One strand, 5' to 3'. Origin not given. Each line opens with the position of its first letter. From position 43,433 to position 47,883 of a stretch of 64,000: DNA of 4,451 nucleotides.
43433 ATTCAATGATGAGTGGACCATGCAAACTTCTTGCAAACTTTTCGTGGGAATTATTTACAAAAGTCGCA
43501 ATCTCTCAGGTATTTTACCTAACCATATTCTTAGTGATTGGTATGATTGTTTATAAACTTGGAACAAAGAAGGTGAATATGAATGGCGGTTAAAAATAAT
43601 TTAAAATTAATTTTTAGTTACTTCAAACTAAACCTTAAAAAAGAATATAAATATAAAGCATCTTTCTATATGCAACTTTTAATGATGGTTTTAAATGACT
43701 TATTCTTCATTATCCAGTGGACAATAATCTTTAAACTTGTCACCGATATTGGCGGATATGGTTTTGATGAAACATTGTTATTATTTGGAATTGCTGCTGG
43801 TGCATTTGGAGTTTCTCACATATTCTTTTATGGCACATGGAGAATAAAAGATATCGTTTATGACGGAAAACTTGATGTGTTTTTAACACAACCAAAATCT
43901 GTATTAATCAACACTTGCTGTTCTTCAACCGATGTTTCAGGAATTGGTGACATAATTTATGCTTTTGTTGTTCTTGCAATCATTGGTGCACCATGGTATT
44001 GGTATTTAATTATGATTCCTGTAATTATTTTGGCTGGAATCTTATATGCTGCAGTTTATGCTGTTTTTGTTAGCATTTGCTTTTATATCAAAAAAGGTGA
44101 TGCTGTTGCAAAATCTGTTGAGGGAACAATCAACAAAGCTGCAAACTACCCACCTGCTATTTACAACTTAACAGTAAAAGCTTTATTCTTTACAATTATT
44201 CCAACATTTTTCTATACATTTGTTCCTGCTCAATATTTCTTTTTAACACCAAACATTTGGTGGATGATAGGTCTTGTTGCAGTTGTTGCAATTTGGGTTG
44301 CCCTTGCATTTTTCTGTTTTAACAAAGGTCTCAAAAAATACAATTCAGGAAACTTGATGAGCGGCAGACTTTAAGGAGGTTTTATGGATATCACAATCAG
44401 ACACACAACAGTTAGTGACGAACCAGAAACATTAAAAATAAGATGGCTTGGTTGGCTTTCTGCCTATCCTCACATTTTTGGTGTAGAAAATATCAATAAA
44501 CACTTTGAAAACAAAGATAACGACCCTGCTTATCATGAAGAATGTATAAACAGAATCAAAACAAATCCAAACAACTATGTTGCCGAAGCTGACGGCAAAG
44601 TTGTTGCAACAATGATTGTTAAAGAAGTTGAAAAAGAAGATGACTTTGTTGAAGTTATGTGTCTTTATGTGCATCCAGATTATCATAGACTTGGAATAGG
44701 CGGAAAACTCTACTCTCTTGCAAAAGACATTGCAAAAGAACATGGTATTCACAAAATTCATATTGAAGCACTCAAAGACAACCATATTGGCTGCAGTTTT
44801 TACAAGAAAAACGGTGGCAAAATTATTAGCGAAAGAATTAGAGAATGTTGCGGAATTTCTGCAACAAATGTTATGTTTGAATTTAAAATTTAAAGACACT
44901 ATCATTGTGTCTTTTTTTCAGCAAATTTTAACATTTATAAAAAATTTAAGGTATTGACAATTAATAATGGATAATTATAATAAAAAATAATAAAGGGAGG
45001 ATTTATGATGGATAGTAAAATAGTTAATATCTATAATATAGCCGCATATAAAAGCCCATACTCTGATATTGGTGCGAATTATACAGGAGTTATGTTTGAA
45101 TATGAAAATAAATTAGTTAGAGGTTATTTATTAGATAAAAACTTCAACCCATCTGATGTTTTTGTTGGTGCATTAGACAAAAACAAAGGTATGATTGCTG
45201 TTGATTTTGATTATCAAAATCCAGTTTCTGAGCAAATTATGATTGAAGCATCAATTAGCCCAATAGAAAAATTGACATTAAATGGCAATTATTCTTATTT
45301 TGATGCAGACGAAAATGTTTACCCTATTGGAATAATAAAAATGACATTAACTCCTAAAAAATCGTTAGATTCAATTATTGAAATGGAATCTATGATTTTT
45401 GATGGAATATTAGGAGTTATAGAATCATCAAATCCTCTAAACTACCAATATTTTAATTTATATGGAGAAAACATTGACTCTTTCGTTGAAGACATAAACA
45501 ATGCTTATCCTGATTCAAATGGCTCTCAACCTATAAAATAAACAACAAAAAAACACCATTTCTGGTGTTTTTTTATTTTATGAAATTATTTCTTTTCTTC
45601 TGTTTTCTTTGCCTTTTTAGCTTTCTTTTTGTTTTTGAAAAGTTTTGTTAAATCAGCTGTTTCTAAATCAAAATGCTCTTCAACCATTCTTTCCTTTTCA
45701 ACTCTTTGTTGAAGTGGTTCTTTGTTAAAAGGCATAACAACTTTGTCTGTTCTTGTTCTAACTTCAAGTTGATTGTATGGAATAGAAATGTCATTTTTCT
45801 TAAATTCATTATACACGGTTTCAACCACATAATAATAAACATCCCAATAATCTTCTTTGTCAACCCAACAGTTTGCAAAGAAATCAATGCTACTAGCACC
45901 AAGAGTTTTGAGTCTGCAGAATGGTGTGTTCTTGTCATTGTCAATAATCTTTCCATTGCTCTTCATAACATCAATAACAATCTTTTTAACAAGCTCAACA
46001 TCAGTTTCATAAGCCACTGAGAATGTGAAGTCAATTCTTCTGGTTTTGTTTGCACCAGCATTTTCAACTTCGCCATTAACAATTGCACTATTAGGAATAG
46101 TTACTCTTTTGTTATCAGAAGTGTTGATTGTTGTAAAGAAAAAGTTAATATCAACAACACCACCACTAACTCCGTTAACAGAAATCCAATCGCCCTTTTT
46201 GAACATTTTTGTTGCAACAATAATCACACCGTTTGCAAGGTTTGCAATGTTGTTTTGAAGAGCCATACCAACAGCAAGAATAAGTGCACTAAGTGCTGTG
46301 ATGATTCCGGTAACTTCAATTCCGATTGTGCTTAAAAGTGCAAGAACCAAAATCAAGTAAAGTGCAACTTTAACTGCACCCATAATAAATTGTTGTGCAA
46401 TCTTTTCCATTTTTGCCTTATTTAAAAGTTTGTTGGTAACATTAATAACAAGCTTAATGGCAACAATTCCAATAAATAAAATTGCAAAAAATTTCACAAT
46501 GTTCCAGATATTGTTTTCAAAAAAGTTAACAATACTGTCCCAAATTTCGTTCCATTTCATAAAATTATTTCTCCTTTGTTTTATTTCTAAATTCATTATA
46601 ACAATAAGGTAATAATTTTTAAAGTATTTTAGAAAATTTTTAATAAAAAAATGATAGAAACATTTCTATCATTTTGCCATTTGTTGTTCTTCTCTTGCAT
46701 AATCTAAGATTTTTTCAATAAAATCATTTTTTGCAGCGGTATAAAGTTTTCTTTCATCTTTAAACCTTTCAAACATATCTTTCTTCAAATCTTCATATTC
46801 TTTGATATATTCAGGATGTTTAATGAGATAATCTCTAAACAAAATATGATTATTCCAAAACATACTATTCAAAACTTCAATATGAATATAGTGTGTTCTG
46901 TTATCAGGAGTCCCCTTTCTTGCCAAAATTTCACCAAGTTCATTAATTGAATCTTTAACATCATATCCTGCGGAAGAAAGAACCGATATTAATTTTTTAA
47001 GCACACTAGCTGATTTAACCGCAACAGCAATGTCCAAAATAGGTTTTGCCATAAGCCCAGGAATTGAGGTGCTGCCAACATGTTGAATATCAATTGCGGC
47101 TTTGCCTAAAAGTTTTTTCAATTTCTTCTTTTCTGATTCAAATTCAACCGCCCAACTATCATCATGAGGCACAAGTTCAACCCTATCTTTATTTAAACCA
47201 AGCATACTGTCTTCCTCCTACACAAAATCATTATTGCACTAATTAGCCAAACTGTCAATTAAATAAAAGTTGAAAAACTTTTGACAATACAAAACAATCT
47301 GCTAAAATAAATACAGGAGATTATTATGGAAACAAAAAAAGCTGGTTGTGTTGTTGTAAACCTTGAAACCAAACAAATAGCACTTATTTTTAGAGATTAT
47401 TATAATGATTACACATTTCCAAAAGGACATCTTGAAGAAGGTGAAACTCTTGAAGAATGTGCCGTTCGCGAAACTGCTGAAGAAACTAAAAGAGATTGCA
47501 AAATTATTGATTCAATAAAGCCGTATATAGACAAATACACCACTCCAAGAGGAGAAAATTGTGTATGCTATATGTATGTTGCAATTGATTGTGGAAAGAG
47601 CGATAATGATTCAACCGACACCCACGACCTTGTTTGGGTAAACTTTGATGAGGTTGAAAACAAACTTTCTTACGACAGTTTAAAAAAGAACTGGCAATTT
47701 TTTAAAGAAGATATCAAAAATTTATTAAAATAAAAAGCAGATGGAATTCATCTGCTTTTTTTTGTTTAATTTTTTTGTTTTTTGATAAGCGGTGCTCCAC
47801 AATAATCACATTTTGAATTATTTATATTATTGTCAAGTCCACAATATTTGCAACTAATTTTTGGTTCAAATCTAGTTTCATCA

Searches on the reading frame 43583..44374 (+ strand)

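Call 110: search_protein_families(library=pfam, proteins=[window:43583-44374:+], max_evalue=0.001)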
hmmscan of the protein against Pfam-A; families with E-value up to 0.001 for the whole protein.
window:43583-44374:+ (263 aa): 1 family
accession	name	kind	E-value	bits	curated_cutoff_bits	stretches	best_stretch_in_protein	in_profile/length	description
PF06182.17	ABC2_membrane_6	-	4e-28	99.2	22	1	42-255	7-227/229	ABC-2 family transporter protein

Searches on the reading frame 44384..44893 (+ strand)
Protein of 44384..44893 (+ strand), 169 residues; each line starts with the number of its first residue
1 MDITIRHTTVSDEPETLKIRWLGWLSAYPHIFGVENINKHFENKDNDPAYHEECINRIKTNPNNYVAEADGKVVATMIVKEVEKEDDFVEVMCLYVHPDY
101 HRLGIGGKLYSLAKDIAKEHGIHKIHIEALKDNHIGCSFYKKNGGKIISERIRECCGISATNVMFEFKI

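Call 110: search_protein_families(library=pfam, proteins=[window:44384-44893:+], max_evalue=0.001)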
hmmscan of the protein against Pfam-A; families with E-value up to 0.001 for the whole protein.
window:44384-44893:+ (169 aa): 5 families
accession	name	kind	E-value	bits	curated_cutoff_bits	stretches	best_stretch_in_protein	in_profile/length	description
PF00583.31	Acetyltransf_1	-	1e-17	64.9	20.7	1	41-144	12-115/116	Acetyltransferase (GNAT) family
PF13508.13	Acetyltransf_7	-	2.2e-12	47.6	27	1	65-144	6-81/84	Acetyltransferase (GNAT) domain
PF13673.13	Acetyltransf_10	-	2.3e-07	31.3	23.6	1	56-159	24-120/128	Acetyltransferase (GNAT) domain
PF08445.16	FR47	-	0.00015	22.1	22.1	1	83-152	17-84/86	FR47-like protein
PF13420.13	Acetyltransf_4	-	0.0002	21.9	24.3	1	45-146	31-135/155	Acetyltransferase (GNAT) domain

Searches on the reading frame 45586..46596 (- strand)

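Call 110: search_protein_families(library=pfam, proteins=[window:45586-46596:-], max_evalue=0.001)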
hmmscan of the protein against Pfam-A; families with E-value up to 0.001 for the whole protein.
window:45586-46596:- (336 aa): 3 families
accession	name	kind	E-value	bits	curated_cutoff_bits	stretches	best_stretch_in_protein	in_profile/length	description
PF00924.24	MS_channel_2nd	-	2.3e-20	72.9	20.2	1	117-180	3-66/68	Mechanosensitive ion channel, beta-domain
PF21082.3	MS_channel_3rd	-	3.1e-14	53.6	21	1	188-272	1-88/88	Mechanosensitive ion channel MscS, C-terminal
PF05552.17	MS_channel_1st_1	-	4.9e-05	23.6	22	1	21-64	5-48/50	Mechanosensitive ion channel, conserved TM helix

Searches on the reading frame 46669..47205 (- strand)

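Call 110: search_protein_families(library=pfam, proteins=[window:46669-47205:-], max_evalue=0.001)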
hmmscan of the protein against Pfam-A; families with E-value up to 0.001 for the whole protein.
window:46669-47205:- (178 aa): 1 family
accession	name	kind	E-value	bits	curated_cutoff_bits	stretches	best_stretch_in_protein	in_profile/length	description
PF04229.20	GrpB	-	9.1e-47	159.6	25.5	1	9-168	2-158/159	GrpB protein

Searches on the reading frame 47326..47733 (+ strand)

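Call 110: search_protein_families(library=pfam, proteins=[window:47326-47733:+], max_evalue=0.001)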
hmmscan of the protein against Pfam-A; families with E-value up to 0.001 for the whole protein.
window:47326-47733:+ (135 aa): 1 family
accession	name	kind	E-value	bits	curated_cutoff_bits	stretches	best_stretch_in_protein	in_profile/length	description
PF00293.34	NUDIX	-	2.1e-16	60.6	21.1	1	5-113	5-120/134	NUDIX domain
